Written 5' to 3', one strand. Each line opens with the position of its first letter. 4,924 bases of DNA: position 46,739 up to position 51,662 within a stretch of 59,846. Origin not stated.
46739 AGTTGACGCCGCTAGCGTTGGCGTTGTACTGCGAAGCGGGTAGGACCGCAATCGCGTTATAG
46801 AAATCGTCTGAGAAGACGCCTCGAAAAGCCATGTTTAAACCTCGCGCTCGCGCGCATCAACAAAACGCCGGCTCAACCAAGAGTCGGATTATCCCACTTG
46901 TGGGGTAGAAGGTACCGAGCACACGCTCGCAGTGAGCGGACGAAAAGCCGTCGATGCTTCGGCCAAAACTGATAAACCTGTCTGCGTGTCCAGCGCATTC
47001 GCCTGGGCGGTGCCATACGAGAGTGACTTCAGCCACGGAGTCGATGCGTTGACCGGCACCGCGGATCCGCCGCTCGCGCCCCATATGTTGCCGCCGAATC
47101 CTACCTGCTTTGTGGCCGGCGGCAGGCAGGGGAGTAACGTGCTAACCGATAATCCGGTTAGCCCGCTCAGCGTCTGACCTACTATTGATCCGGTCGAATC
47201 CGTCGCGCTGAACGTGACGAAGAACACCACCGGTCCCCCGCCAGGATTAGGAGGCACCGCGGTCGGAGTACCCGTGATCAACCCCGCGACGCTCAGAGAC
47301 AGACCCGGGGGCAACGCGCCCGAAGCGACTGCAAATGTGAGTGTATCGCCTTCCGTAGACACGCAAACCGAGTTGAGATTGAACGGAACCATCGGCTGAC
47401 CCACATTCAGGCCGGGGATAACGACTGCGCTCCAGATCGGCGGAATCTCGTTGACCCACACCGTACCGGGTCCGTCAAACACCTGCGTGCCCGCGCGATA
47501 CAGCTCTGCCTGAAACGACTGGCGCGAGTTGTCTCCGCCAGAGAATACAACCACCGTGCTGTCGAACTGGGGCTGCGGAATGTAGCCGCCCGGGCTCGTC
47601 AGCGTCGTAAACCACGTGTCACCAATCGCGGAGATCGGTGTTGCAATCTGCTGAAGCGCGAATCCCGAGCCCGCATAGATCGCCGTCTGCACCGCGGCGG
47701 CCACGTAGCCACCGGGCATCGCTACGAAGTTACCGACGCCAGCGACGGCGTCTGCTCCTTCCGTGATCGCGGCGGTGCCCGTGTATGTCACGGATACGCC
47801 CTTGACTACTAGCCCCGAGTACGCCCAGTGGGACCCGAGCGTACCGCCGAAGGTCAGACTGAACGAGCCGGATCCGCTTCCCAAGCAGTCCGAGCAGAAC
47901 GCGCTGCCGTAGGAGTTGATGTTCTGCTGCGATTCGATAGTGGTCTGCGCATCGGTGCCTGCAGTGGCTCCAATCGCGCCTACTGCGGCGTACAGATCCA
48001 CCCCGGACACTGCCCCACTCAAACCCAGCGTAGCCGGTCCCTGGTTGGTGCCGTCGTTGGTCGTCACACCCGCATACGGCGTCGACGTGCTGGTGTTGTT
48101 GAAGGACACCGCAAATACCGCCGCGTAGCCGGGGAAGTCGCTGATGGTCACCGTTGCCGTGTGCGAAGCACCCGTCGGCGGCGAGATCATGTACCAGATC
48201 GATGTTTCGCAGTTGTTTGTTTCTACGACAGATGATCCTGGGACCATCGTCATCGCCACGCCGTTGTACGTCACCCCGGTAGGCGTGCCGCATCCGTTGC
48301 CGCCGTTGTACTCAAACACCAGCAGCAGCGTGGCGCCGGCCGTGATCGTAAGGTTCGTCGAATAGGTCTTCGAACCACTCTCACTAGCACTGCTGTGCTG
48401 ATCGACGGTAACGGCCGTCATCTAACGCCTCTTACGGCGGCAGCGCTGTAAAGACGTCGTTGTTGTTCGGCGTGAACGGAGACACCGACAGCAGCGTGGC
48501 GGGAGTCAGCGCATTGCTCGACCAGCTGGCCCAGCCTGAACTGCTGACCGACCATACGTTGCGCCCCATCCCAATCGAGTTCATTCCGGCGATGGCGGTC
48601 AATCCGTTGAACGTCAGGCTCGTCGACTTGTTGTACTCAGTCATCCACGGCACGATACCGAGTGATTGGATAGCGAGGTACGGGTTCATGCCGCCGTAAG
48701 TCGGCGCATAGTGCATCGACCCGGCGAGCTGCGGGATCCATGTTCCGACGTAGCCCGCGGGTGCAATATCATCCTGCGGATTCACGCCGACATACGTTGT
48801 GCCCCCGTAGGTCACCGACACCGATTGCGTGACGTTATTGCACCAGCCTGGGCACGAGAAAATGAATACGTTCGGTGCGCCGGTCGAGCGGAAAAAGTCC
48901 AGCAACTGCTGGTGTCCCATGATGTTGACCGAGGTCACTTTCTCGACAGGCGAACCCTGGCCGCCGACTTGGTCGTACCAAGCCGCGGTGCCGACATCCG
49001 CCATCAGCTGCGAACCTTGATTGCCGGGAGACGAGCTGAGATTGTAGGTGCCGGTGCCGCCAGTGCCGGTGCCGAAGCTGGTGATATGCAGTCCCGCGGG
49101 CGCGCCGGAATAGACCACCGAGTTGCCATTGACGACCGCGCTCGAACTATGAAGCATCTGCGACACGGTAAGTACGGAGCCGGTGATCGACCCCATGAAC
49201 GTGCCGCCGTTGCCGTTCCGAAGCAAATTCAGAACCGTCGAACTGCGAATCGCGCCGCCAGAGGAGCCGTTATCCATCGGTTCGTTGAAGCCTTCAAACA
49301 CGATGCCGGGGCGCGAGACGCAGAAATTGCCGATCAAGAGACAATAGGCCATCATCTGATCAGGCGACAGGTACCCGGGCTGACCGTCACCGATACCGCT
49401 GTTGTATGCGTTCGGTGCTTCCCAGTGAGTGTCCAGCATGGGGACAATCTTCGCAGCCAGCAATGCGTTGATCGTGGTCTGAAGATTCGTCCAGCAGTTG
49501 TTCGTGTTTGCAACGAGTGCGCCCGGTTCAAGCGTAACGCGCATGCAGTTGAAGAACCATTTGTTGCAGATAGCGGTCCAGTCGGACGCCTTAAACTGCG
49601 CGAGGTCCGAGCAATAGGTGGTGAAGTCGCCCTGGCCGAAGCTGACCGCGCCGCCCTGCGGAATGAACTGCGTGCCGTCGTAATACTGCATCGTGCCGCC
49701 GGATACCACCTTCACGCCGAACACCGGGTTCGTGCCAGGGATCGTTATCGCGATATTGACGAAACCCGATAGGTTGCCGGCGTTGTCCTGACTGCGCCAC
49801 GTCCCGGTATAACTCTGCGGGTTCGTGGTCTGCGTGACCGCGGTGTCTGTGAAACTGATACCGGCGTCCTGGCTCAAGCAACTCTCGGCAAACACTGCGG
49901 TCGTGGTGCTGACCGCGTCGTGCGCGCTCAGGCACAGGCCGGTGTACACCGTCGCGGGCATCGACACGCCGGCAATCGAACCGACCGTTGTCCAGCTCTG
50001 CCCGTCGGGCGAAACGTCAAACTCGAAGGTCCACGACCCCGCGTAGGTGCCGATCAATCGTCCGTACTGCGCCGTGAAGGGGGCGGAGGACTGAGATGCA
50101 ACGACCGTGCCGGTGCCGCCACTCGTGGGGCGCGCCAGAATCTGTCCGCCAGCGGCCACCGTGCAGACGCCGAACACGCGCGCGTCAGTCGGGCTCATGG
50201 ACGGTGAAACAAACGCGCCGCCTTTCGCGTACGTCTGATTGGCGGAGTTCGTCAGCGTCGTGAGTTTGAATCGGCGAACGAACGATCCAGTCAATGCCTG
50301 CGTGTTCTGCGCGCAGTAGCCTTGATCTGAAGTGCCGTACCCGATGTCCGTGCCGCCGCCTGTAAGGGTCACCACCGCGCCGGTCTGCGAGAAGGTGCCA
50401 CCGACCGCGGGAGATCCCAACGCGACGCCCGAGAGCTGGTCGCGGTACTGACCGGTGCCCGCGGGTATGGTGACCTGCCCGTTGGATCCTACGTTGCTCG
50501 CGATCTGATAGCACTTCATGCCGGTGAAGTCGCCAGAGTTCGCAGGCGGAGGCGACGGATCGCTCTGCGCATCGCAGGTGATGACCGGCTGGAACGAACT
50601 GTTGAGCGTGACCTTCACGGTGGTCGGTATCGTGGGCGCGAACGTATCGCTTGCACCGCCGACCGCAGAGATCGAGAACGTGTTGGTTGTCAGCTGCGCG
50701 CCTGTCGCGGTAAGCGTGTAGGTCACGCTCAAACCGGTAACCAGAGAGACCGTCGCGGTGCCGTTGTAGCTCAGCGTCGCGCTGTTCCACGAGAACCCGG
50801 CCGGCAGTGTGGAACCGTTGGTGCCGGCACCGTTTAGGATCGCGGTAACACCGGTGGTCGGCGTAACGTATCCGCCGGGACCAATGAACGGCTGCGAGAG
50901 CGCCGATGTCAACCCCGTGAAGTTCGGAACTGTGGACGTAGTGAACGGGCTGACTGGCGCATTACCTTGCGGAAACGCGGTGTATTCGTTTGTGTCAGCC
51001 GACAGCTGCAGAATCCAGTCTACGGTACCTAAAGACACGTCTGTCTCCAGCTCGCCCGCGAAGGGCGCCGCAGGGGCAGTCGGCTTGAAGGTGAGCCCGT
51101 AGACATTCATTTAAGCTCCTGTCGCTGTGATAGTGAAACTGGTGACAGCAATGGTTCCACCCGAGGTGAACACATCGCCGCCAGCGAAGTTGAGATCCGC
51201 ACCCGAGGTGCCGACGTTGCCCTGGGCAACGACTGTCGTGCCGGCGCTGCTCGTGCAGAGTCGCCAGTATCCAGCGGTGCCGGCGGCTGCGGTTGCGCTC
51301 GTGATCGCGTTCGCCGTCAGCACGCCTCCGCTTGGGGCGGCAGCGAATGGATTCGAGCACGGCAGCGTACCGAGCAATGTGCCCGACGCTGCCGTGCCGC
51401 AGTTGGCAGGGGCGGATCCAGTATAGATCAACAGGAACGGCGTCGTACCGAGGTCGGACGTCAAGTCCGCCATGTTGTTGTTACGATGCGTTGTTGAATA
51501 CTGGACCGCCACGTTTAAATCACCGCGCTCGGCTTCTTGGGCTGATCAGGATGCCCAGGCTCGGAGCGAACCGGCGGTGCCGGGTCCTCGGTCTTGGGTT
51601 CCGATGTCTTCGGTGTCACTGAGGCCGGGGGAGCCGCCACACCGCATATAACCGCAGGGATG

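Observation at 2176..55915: Over-represented 8-bp palindrome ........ concentrated at gene starts and at the centre of a divergent promoter region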

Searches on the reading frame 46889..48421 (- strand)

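Call 12: search_protein_families(library=phrogs, proteins=[window:46889-48421:-], max_evalue=0.001)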
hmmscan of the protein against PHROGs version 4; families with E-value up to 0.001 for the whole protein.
window:46889-48421:- (510 aa): 2 families
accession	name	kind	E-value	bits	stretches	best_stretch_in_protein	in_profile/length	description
phrog_553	-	tail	1.2e-06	28.7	1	4-211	116-315/512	minor tail protein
phrog_2106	-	tail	4.2e-06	27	1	7-137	198-325/386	minor tail protein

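Call 47: search_protein_families(library=pfam, proteins=[window:46889-48418:-], max_evalue=0.01)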
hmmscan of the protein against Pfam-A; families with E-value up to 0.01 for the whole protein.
window:46889-48418:- (509 aa): 0 families

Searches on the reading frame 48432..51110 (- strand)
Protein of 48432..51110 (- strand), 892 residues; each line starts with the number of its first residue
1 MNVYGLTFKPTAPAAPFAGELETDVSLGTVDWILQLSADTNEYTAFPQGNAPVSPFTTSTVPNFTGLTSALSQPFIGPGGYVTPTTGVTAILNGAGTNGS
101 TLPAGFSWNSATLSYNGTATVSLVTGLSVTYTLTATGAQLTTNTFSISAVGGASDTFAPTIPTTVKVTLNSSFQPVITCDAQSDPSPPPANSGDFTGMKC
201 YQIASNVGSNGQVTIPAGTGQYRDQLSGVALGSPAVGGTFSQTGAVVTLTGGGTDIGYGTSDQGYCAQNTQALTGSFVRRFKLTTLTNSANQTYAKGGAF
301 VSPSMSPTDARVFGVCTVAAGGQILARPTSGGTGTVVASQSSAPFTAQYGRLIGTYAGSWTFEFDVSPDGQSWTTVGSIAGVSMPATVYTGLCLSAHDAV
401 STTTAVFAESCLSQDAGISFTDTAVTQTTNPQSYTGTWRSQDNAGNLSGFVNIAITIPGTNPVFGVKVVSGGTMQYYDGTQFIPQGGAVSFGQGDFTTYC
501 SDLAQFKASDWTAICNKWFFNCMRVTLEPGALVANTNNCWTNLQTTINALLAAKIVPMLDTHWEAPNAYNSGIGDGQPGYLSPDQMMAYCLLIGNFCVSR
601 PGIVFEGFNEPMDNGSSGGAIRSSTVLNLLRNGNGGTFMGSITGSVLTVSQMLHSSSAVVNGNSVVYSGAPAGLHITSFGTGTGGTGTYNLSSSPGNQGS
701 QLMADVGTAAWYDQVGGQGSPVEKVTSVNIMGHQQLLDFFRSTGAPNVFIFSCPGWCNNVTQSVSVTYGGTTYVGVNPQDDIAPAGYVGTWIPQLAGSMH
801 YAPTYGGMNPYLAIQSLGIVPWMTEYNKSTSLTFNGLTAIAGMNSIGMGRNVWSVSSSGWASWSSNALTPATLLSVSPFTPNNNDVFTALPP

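Call 8: search_dna_similar(query=window:48432-51110:-, collection=phages, mode=protein, max_rows=30)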
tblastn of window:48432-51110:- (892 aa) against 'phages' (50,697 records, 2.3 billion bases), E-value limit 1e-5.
No match.

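Call 12: search_protein_families(library=phrogs, proteins=[window:48432-51110:-], max_evalue=0.001)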
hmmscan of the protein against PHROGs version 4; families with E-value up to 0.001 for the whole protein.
window:48432-51110:- (892 aa): 0 families

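Call 18: find_related_loci(query=window:48432-51107:-, collection=viral_contigs, flank=10000)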
Query window:48432-51107:- (891 aa) in viral_contigs; peptide patterns used: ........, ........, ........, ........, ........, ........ (x = any residue, [..] = any of these).
No stretch of DNA in the collection matches any of the patterns.

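Call 47: search_protein_families(library=pfam, proteins=[window:48432-51107:-], max_evalue=0.01)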
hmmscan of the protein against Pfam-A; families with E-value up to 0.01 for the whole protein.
window:48432-51107:- (891 aa): 1 family
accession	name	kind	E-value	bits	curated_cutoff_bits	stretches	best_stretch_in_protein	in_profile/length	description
PF00150.24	Cellulase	-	0.00065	19.7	23.5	1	506-616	22-136/272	Cellulase (glycosyl hydrolase family 5)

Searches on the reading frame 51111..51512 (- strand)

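Call 11: search_protein_families(library=pfam, proteins=[window:51111-51512:-], max_evalue=0.01)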
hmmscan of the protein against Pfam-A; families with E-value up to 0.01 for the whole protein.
window:51111-51512:- (133 aa): 0 families

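Call 31: search_protein_families(library=phrogs, proteins=[window:51111-51512:-], max_evalue=0.01)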
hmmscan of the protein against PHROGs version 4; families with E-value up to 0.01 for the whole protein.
window:51111-51512:- (133 aa): 1 family
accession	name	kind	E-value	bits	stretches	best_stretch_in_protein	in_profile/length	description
phrog_3758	-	head and packaging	6.7e-24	85.5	1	1-130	1-137/140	virion structural protein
